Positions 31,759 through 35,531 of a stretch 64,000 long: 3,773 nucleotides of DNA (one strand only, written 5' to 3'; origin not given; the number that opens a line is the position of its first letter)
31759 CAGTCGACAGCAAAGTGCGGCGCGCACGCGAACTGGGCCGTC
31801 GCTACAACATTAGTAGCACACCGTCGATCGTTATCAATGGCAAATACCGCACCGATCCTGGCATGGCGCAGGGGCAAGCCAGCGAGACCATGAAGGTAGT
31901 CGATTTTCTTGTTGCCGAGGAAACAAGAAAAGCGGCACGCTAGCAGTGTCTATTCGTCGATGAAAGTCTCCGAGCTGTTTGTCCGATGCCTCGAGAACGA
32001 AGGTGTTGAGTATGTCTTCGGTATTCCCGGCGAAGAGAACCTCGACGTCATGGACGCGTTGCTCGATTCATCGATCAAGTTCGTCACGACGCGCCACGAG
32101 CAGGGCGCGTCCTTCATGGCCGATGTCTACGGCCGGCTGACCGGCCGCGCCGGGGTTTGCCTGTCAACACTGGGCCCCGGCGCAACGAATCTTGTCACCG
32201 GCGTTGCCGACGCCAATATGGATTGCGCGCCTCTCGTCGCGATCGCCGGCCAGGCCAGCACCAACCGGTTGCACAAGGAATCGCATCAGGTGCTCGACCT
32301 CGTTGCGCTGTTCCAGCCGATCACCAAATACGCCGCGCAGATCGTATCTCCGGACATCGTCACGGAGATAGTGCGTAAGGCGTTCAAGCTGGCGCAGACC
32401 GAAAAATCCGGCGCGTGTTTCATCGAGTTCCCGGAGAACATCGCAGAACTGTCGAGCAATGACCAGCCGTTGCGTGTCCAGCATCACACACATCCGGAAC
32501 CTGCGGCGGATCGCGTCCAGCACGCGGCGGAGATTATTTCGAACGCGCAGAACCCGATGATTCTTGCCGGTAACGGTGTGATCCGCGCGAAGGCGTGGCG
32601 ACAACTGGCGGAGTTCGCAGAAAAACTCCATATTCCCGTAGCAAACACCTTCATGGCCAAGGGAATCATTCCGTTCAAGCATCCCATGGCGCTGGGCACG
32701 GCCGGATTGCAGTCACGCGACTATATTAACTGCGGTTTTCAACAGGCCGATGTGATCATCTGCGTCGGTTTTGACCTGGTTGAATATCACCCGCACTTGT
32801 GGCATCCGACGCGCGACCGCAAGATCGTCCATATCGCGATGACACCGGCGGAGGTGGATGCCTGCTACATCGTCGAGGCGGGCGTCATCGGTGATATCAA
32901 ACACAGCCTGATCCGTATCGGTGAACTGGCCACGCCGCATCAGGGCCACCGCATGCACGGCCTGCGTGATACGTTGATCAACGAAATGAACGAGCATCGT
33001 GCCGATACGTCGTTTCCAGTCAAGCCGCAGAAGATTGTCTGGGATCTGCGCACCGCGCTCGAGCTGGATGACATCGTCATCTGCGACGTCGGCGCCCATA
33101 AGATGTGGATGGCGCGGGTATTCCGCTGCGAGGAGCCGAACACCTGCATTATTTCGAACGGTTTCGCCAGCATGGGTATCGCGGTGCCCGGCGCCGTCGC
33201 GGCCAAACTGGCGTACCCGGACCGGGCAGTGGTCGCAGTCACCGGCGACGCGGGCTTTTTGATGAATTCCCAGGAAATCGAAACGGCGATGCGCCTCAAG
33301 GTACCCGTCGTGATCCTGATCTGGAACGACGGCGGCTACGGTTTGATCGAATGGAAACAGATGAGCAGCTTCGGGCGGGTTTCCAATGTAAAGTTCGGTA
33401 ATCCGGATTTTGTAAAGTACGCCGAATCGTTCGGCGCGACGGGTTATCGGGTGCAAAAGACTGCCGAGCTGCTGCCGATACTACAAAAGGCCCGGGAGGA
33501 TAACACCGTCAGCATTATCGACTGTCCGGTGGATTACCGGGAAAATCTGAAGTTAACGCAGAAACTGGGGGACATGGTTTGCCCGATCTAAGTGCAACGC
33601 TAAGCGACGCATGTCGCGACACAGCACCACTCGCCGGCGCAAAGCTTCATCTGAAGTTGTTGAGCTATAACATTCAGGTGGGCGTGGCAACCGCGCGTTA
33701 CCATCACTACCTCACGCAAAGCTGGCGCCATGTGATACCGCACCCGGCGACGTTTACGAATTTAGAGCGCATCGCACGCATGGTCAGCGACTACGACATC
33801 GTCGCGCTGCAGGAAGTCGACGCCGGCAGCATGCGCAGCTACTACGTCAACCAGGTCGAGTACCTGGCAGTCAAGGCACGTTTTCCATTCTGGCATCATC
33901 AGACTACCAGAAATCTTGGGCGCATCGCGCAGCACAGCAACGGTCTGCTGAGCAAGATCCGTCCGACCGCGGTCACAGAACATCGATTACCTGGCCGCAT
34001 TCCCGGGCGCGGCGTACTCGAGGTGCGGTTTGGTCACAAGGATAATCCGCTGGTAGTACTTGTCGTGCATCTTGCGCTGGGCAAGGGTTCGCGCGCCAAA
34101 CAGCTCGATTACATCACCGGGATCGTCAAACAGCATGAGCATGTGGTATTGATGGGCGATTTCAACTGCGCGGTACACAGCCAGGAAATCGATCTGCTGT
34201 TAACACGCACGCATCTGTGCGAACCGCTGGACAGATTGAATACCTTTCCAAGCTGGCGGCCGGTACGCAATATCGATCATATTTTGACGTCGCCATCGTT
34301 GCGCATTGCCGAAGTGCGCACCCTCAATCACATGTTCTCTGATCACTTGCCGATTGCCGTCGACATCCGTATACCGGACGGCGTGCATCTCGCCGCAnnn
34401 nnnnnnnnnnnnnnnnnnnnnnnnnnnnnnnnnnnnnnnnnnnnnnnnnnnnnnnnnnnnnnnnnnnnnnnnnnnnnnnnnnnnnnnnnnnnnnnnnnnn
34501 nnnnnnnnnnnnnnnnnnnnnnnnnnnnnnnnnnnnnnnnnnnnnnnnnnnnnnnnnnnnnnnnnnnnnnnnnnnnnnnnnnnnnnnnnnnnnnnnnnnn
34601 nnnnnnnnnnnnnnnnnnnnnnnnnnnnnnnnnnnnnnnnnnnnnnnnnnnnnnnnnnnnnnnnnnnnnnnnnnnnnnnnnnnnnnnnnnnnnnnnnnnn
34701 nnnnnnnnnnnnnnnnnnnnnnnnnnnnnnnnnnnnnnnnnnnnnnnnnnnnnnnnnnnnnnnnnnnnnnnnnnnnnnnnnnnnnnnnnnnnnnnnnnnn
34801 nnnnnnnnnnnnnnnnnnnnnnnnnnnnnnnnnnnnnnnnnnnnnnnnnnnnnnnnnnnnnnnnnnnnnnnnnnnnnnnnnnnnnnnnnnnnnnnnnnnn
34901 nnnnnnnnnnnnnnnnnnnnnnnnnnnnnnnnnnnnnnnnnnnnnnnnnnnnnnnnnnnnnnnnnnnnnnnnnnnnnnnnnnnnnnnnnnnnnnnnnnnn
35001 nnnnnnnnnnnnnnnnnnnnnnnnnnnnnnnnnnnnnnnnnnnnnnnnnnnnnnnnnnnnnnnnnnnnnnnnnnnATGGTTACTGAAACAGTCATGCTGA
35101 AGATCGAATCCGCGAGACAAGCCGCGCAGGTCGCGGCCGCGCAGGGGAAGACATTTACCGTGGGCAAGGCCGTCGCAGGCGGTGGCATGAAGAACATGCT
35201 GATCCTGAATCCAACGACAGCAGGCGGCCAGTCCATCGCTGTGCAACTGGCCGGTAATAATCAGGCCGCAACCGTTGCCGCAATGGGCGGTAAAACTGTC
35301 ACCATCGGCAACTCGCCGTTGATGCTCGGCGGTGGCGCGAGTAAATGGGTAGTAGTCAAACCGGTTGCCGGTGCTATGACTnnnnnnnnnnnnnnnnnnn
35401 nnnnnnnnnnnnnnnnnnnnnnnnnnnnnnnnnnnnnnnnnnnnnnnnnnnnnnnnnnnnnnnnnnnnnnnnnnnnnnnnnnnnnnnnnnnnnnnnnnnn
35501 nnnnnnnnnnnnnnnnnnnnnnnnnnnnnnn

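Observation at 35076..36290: Solitary MamD/Mms6-family (LG-repeat) magnetosome-type protein among housekeeping genes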

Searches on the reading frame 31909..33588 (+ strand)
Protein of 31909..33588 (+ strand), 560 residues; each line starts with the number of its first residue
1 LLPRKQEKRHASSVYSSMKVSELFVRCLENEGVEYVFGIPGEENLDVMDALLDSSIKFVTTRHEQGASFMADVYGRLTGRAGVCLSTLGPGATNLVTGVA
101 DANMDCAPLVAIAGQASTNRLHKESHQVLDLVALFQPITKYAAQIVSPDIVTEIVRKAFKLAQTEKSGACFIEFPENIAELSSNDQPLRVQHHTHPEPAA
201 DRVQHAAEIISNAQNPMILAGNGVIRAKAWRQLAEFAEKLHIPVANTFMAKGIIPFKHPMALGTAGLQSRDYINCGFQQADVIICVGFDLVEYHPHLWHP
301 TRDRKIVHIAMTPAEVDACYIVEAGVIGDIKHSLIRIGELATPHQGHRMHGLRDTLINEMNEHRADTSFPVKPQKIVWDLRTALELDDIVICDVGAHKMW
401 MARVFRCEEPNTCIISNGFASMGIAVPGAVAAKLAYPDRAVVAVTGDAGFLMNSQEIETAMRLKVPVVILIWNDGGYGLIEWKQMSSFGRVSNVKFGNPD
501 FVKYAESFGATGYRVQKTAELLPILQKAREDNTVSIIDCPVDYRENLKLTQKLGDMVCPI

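Call 7: search_protein_families(library=ncbifam, proteins=[window:31909-33588:+], max_evalue=0.00001)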
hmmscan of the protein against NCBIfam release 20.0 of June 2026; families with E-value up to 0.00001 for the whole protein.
window:31909-33588:+ (560 aa): 52 families (the best 25 are shown)
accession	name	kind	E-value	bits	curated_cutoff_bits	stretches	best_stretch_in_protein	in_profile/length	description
NF006187.0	PRK08322.1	equivalog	8.6e-246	816.6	509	1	18-558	2-546/548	acetolactate synthase large subunit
NF006378.0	PRK08617.1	equivalog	2.1e-157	524.9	510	1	17-553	7-550/556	acetolactate synthase AlsS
TIGR02418.1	acolac_catab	equivalog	1.8e-147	492.1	551.1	1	22-550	3-538/539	acetolactate synthase AlsS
TIGR00118.1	acolac_lg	equivalog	8.7e-128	427.2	538.35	1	18-547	1-540/557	biosynthetic-type acetolactate synthase large subunit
NF004919.0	PRK06276.1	equivalog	3.5e-126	421.9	866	1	18-550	1-547/582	acetolactate synthase large subunit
NF006052.0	PRK08199.1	subfamily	1.8e-118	396.3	539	1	17-552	7-547/559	thiamine pyrophosphate protein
NF004710.0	PRK06048.1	equivalog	1.3e-116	390.3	976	1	16-547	6-543/561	acetolactate synthase large subunit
NF006377.0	PRK08611.1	equivalog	1.7e-109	367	742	1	18-545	4-533/576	pyruvate oxidase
NF006524.0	PRK08978.1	equivalog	7.3e-106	354.6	738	1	20-547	3-530/548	acetolactate synthase 2 catalytic subunit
NF005860.0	PRK07789.1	equivalog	1.3e-104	350.8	881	1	6-537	22-574/615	acetolactate synthase large subunit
NF005228.0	PRK06725.1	equivalog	5.7e-103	345.1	991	1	13-546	11-550/571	acetolactate synthase large subunit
NF005824.0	PRK07710.1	equivalog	6.5e-102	341.7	976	1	8-547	7-554/573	acetolactate synthase large subunit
NF006016.1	PRK08155.1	equivalog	1.5e-99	333.9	870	1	19-546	4-537/554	acetolactate synthase large subunit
NF005651.0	PRK07418.1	subfamily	1.8e-99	333.6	942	1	14-546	15-564/617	acetolactate synthase large subunit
NF005058.0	PRK06466.1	equivalog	4.2e-99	332.6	951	1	20-547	6-553/574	acetolactate synthase 3 large subunit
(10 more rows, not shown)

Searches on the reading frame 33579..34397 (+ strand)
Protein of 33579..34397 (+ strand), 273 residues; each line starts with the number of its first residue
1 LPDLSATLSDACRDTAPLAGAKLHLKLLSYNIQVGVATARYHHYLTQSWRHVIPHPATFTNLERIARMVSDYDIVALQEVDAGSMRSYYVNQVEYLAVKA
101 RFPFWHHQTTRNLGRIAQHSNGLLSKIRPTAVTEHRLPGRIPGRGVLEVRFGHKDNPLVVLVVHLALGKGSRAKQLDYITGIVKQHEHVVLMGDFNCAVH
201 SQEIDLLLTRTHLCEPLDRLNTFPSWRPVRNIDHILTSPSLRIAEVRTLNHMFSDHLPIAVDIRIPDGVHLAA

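Call 7: search_protein_families(library=ncbifam, proteins=[window:33579-34397:+], max_evalue=0.00001)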
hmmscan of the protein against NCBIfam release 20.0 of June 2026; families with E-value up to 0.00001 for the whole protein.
window:33579-34397:+ (273 aa): 0 families

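Call 88: search_protein_families(library=pfam, proteins=[window:33579-34397:+], max_evalue=0.001)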
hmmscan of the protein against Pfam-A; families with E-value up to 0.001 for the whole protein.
window:33579-34397:+ (273 aa): 3 families
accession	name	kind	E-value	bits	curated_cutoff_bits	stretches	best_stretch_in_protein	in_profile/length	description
PF03372.29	Exo_endo_phos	-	5.9e-19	69.1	24.5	1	28-256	1-225/225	Endonuclease/Exonuclease/phosphatase family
PF14529.12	Exo_endo_phos_2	-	3.4e-06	27.4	27.4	1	173-260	15-117/117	Endonuclease-reverse transcriptase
PF22669.2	Exo_endo_phos2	-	0.0008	19.5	27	0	117-203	86-185/288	Endonuclease/Exonuclease/phosphatase family 2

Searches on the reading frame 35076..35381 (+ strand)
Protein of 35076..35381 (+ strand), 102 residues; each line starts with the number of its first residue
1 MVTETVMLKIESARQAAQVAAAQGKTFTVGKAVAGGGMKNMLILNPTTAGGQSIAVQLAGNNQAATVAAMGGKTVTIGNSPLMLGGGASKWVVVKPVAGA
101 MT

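Call 80: predict_structure(alignment_id=A8)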
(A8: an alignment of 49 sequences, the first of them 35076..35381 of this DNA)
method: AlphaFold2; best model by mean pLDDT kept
length: 102 residues; sequences in the alignment: 49
mean_pLDDT: 75.7   pTM: 0.67
mean pLDDT of the five models: 75.7, 75.1, 71.5, 71.1, 68.1
residues with pLDDT >= 90: 1; 70-90: 75; 50-70: 18; < 50: 8
segments of 3 or more residues with pLDDT < 50: 84-86, 100-102
pLDDT, mean of each block of 10 residues (from residue 1): 72 84 87 61 84 85 79 83 56 75 36
secondary structure, 60 per line:
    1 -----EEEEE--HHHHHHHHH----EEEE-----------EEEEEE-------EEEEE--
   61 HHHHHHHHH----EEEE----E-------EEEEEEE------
elements in order: E6-10 H13-21 E26-29 E41-46 E54-58 H61-69 E74-77 E90-96

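Call 82: fold_search(model_id=the predicted structure, library=pdb)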
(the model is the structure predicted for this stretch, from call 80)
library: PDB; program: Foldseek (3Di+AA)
matches with E <= 10: 306; with E <= 0.001: 0
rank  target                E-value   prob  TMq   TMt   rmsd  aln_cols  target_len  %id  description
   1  1k8g_C                5.1e-01  0.20  0.34  0.15   8.2       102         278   15  Crystal Structure of the N-terminal domain of Oxytricha nova telomere end binding protein alpha subunit both uncomplex (released 2001-12-20)
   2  2w2x_C                5.4e-01  0.54  0.31  0.29   4.2        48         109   19  Complex of Rac2 and PLCg2 spPH Domain (released 2009-05-05)
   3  2w2w_I                6.5e-01  0.51  0.32  0.33   4.4        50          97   20  PLCg2 Split Pleckstrin Homology (PH) Domain (released 2009-05-05)
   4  1gm5_A                6.5e-01  0.12  0.29  0.07   7.4        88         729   14  Structure of RecG bound to three-way DNA junction (released 2001-10-03)
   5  2w2w_A                6.9e-01  0.47  0.32  0.30   4.4        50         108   20  PLCg2 Split Pleckstrin Homology (PH) Domain (released 2009-05-05)
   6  2w2w_F                7.7e-01  0.41  0.32  0.30   4.4        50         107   20  PLCg2 Split Pleckstrin Homology (PH) Domain (released 2009-05-05)
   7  1ph1_A                9.3e-01  0.14  0.31  0.09   7.4        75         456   17  CRYSTAL STRUCTURE OF THE OXYTRICHA NOVA TELOMERE END-BINDING PROTEIN COMPLEXED WITH NONCOGNATE SSDNA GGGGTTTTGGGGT (released 2003-06-17)
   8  2w2w_C                9.9e-01  0.35  0.31  0.30   4.5        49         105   18  PLCg2 Split Pleckstrin Homology (PH) Domain (released 2009-05-05)
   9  3u58_C                1.2e+00  0.13  0.28  0.17   4.8        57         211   10  Crystal Structure of the Tetrahymena telomerase processivity factor Teb1 AB (released 2011-12-28)
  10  3u58_A                1.2e+00  0.12  0.32  0.19   6.8        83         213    8  Crystal Structure of the Tetrahymena telomerase processivity factor Teb1 AB (released 2011-12-28)
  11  2aq3_B                1.2e+00  0.09  0.30  0.16  10.8        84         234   12  Crystal structure of T-cell receptor V beta domain variant complexed with superantigen SEC3 (released 2006-03-21)
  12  2w2w_G                1.3e+00  0.28  0.31  0.31   4.5        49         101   18  PLCg2 Split Pleckstrin Homology (PH) Domain (released 2009-05-05)
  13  6qik_w                1.3e+00  0.18  0.40  0.13   6.0        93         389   16  Cryo-EM structures of Lsg1-TAP pre-60S ribosomal particles (released 2019-06-26)
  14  2w2w_B                1.4e+00  0.28  0.31  0.29   4.5        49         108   18  PLCg2 Split Pleckstrin Homology (PH) Domain (released 2009-05-05)
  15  6amq_C                1.6e+00  0.02  0.21  0.09  15.5       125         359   16  Crystal structure of the DNA polymerase III subunit beta from Enterobacter cloacae (released 2017-11-01)
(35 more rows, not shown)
